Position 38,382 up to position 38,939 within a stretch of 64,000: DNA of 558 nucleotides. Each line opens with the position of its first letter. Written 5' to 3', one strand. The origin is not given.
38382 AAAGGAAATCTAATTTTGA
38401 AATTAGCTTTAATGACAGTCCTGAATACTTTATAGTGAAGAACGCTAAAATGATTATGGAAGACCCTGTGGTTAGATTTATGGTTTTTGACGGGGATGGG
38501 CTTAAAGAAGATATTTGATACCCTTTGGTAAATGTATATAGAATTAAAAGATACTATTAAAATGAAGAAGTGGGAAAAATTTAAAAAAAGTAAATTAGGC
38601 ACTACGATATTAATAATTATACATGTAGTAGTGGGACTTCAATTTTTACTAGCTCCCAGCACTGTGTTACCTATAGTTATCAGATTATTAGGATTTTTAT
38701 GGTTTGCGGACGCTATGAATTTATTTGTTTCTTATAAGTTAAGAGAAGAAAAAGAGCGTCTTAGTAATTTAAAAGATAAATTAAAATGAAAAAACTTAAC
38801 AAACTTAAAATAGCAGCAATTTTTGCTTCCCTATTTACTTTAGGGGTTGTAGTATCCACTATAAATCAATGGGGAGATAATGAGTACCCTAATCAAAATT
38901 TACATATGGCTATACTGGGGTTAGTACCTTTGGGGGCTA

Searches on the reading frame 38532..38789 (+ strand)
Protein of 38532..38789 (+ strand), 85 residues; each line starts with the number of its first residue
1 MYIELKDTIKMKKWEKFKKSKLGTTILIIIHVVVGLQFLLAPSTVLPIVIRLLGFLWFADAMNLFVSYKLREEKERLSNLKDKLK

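Call 79: search_protein_families(library=phrogs, alignment_id=A6, max_evalue=0.00001)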
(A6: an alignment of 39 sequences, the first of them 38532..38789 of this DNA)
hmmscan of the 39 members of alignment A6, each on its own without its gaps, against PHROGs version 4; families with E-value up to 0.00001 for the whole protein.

A. member 1, window:38532-38789:+ (85 aa): 0 families

B. families by the number of members that match (of 39 scanned): 41 families (the first 25 are shown)
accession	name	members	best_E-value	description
phrog_6547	-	1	7.9e-143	portal protein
phrog_6681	-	1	9.7e-113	terminase large subunit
phrog_11589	-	1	5.4e-96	major head protein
phrog_5725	-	1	3.3e-87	chaperonin groEL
phrog_107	-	1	2.4e-52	exonuclease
phrog_548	-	1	5.9e-50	RNA ligase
phrog_221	-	1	7.9e-46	metallo-phosphoesterase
phrog_246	-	1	2e-43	NinI-like serine-threonine phosphatase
phrog_3000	-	1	3.5e-33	-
phrog_16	-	1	1.8e-31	DNA helicase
phrog_38514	-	1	9.8e-22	-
phrog_2376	-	1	2.5e-18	ATPase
phrog_7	-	1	6.8e-15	endolysin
phrog_5073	-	1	1e-14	tail fiber protein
phrog_33083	-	1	1.1e-14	endolysin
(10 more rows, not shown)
